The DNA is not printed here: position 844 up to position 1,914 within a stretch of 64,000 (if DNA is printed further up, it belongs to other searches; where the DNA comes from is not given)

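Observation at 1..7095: Acyl-ACP tailoring module appended to the nonulosonic-acid operon: possible N-acylated legionaminic/pseudaminic-acid derivative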

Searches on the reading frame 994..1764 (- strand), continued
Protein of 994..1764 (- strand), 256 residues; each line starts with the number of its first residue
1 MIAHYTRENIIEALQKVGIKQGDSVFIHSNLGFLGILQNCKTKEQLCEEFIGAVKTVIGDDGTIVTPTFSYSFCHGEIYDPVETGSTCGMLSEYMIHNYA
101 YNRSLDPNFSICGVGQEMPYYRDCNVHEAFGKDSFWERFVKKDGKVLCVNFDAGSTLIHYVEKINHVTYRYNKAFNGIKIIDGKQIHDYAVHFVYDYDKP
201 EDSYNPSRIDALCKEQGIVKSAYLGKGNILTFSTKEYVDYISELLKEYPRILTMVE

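Call 54: search_protein_families(library=pfam, proteins=[L004:3380-4480:-, L004:5753-6790:-, L004:12263-13303:+, L004:481-1869:+, L024:4446-5501:-, L024:11962-13182:+, L024:13207-14589:+, L024:14586-15617:+, L024:15632-16849:+, L024:17740-18915:+], max_evalue=0.001)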
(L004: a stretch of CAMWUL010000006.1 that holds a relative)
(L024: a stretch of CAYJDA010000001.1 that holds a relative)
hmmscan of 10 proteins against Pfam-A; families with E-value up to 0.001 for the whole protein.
L004:3380-4480:- (366 aa): 2 families
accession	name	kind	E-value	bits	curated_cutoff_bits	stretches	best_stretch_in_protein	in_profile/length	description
PF07922.17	Glyco_transf_52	-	3.5e-10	40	26.1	1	140-311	85-236/272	Glycosyltransferase family 52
PF07388.17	A-2_8-polyST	-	1.9e-07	31.4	23.3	1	79-301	83-266/316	Alpha-2,8-polysialyltransferase (POLYST)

L004:5753-6790:- (345 aa): 3 families
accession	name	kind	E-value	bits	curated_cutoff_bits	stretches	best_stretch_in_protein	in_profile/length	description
PF00535.33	Glycos_transf_2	-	5.4e-30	105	23.3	1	4-172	1-165/168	Glycosyl transferase family 2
PF10111.15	Glyco_tranf_2_2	-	8.2e-09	35.8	27.3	1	4-106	1-103/276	Glycosyltransferase like family 2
PF13641.12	Glyco_tranf_2_3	-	1.6e-08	35.3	27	1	3-120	3-122/230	Glycosyltransferase like family 2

L004:12263-13303:+ (346 aa): 2 families
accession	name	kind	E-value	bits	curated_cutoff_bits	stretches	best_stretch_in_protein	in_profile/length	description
PF03062.24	MBOAT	-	1.2e-29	104.1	27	1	83-204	174-303/337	MBOAT, membrane-bound O-acyltransferase family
PF13813.11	MBOAT_2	-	3.3e-07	30.9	25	1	116-178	3-67/85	Membrane bound O-acyl transferase family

L004:481-1869:+ (462 aa): 5 families
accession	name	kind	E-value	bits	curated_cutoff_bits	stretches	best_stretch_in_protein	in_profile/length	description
PF03572.23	Peptidase_S41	-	5.3e-55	185.9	24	1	271-431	1-164/165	Peptidase family S41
PF17820.7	PDZ_6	-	1.3e-15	57.3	27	1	188-242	2-54/54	PDZ domain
PF00595.29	PDZ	-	1.8e-09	38.3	23.2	1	187-240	28-80/81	PDZ domain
PF13180.12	PDZ_2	-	3.4e-07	30.9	27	1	186-252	14-79/80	PDZ domain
PF22694.1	CtpB_N-like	-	1.6e-05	25.7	27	1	109-157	37-84/85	Activating protease CtpB N-terminal domain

L024:4446-5501:- (351 aa): 2 families
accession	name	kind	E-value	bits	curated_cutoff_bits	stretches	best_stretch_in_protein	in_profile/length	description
PF00520.37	Ion_trans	-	1.4e-31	110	25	1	23-249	2-239/241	Ion transport protein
PF07885.22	Ion_trans_2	-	8e-16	58.1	22.5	1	165-239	2-73/79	Ion channel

L024:11962-13182:+ (406 aa): 2 families
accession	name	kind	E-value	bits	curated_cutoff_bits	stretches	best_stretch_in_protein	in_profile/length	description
PF20979.2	Arginosuc_syn_C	-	6.2e-78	261.8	27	1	177-394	1-217/219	Arginosuccinate synthase C-terminal domain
PF00764.25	Arginosuc_synth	-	7.5e-68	228.1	27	1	6-168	1-162/162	Arginosuccinate synthase N-terminal HUP domain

L024:13207-14589:+ (460 aa): 2 families
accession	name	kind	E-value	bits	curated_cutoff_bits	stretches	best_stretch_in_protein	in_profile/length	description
PF00206.25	Lyase_1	-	6.7e-75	252.8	27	1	6-300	1-312/312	Lyase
PF14698.11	ASL_C2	-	9.7e-25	87.3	27.3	1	363-431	1-69/69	Argininosuccinate lyase C-terminal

L024:14586-15617:+ (343 aa): 3 families
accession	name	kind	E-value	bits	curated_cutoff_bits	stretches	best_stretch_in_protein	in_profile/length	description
PF22698.1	Semialdhyde_dhC_1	-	1.3e-62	211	27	1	148-311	1-165/165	Semialdehyde dehydrogenase, dimerisation domain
PF01118.30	Semialdhyde_dh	-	1.4e-26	93.7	26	1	3-139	1-120/121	Semialdehyde dehydrogenase, NAD binding domain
PF02774.23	Semialdhyde_dhC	-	8.5e-19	68.8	26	1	157-314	1-184/184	Semialdehyde dehydrogenase, dimerisation domain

L024:15632-16849:+ (405 aa): 1 family
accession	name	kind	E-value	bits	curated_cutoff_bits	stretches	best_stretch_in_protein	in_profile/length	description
PF01960.23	ArgJ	-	8.7e-151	502.4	32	1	18-405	2-377/377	ArgJ family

L024:17740-18915:+ (391 aa): 1 family
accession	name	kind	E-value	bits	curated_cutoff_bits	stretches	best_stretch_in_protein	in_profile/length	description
PF00202.27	Aminotran_3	-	8.9e-99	331.3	30.5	1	19-388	7-403/403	Aminotransferase class-III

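Call 55: search_solved_structures(query=L004:10780-11850:+, max_evalue=1e-30, show_alignments=2)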
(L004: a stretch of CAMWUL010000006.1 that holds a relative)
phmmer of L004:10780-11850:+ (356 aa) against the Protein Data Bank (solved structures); distinct sequences matched with E-value up to 1e-30: 4.
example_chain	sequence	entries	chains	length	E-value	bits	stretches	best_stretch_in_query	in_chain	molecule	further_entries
1nvm_A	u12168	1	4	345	5.3e-49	170.4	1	3-309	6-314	4-hydroxy-2-oxovalerate aldolase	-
8ih7_A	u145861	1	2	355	4.1e-48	167.5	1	3-318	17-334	4-hydroxy-2-oxovalerate aldolase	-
4lrs_A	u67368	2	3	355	7.6e-39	137.1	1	6-334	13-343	4-hydroxy-2-oxovalerate aldolase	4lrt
4jn6_A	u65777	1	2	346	9.8e-37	130.1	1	7-315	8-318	4-hydroxy-2-oxovalerate aldolase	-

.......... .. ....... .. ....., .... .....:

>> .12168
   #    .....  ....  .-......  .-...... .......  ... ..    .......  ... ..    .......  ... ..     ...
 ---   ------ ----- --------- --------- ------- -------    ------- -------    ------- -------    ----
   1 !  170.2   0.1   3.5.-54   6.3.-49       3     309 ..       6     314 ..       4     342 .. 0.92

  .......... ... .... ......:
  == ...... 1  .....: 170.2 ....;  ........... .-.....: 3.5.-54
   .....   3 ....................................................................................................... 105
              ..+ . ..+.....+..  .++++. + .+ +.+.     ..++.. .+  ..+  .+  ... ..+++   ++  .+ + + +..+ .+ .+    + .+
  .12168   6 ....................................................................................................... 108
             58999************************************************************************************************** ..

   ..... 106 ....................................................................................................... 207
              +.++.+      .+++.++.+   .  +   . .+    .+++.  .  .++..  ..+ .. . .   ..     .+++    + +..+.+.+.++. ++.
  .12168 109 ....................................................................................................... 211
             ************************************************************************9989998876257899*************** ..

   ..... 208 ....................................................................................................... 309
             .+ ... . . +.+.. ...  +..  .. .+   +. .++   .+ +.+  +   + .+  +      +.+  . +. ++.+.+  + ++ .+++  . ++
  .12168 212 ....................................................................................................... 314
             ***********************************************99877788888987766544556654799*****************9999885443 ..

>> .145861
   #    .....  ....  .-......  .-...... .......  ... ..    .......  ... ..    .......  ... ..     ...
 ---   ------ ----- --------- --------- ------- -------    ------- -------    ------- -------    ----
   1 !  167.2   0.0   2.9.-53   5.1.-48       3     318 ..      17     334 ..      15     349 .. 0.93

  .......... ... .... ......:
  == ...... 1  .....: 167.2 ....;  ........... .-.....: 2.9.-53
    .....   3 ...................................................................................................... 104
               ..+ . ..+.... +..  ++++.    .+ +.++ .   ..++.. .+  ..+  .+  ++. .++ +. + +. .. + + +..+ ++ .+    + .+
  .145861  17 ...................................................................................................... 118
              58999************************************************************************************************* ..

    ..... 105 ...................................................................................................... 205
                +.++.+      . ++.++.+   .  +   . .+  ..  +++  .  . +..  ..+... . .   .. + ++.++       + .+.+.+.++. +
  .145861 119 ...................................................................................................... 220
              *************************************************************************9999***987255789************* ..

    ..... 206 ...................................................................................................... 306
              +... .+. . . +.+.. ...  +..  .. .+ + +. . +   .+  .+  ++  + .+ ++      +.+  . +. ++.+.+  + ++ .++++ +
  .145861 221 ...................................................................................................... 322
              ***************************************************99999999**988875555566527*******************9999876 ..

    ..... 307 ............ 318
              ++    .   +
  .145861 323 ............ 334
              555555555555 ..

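Call 61: search_solved_structures(query=A1, max_evalue=0.00001, show_alignments=3)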
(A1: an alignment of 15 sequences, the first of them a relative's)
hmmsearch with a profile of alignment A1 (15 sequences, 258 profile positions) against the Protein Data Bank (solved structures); distinct sequences matched with E-value up to 0.00001: 16.
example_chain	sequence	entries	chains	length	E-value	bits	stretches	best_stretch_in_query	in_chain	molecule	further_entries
2nyg_A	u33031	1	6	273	1.7e-11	47.1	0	6-71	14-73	YokD protein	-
3e4f_A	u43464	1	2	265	3.9e-10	42.6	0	7-71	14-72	Aminoglycoside N3-acetyltransferase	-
3ijw_A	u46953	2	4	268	4.1e-10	42.5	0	7-71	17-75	Aminoglycoside N3-acetyltransferase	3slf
3n0s_A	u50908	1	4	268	2.8e-09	39.8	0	7-71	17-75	Aminoglycoside N3-acetyltransferase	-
3kzl_A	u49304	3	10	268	3.3e-09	39.6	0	7-71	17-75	Aminoglycoside N3-acetyltransferase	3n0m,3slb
7lao_A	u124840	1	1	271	5.8e-09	38.8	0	86-170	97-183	Aminoglycoside N(3)-acetyltransferase III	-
3sma_A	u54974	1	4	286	9.3e-09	38.1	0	6-71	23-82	FrbF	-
5ht0_A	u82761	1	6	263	1.3e-08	37.6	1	6-177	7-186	Aminoglycoside acetyltransferase HMB0005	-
6mb4_A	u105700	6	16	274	8.4e-08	35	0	79-168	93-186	Aac(3)-IIIb protein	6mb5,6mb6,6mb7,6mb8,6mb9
6mn0_A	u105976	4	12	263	3.7e-07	32.9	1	6-169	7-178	Aminoglycoside N(3)-acetyltransferase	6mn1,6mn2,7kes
6mmz_A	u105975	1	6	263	5.2e-07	32.4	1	6-177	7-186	Aminoglycoside N(3)-acetyltransferase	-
7lap_A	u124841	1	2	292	6.5e-07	32.1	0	6-167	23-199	Aminoglycoside N(3)-acetyltransferase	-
6np1_A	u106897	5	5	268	3.3e-06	29.8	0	88-168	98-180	Aminoglycoside N(3)-acetyltransferase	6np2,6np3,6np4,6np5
6nti_A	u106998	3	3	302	4.2e-06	29.4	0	88-168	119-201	Aminoglycoside N(3)-acetyltransferase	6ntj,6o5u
6bbr_A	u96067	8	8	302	6.1e-06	28.9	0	88-168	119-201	AAC 3-VI protein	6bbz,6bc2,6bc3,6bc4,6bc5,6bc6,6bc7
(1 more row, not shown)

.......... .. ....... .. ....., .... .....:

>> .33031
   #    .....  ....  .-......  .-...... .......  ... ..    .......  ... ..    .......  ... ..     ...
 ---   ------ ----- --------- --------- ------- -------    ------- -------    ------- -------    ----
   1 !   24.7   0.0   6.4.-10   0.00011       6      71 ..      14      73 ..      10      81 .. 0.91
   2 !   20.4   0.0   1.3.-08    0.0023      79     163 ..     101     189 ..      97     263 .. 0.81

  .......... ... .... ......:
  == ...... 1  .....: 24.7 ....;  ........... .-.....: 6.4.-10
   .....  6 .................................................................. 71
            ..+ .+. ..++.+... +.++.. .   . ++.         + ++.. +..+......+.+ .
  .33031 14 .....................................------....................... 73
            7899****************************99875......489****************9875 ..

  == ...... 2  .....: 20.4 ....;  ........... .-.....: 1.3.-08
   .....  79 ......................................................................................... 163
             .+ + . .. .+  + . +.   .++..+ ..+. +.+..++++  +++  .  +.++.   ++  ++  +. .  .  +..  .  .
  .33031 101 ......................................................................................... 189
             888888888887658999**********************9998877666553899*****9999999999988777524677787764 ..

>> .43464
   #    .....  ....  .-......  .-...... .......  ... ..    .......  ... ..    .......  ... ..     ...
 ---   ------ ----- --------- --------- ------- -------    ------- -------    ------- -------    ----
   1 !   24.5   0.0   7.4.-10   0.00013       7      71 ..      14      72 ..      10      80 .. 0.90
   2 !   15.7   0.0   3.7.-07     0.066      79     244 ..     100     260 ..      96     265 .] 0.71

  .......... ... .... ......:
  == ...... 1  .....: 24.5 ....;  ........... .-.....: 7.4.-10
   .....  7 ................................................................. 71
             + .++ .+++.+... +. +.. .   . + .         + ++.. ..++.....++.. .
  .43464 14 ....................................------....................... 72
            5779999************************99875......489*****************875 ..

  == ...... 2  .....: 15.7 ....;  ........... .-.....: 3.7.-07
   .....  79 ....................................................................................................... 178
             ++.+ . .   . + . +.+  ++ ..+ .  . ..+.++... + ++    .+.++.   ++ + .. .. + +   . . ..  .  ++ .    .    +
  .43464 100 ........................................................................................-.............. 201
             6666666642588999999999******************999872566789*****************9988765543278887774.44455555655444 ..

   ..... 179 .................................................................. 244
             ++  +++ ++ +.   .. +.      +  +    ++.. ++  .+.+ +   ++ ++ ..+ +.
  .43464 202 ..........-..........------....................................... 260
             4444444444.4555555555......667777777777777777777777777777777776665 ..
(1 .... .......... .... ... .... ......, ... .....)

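Call 72: search_protein_representatives(alignment_id=A1)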
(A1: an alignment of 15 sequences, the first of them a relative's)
Query: 15 sequences, 258 profile positions. Proteins with E-value up to 0.001 (for the whole library): 5787; up to 1e-10: 3443; up to 1e-30: 696. The best 150 are listed.
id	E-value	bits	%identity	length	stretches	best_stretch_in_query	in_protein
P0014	3.6e-128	442.6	-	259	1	1-256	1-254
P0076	5.5e-110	383.0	-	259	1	1-256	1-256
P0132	9.0e-87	306.9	-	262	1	2-256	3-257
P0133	3.7e-84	298.4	-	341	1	4-253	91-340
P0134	2.1e-81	289.3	-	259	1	3-256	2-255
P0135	1.1e-78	280.4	-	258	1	3-256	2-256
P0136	1.8e-77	276.5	-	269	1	2-255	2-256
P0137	1.1e-74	267.3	-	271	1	4-256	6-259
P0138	1.6e-74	266.8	-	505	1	3-256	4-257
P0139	2.1e-74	266.4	-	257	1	3-255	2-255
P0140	9.6e-74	264.2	-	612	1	3-255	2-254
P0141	9.8e-74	264.2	-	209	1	53-253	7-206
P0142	1.2e-73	264.0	-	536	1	2-256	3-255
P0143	4.9e-73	261.9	-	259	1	3-253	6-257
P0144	5.7e-73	261.7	-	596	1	1-256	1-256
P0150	1.3e-70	254.0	-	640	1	2-255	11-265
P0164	9.1e-68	244.7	-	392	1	3-254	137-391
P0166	1.4e-66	240.7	-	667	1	1-256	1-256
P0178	3.6e-63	229.6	-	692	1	2-256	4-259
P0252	4.9e-51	189.8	-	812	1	8-253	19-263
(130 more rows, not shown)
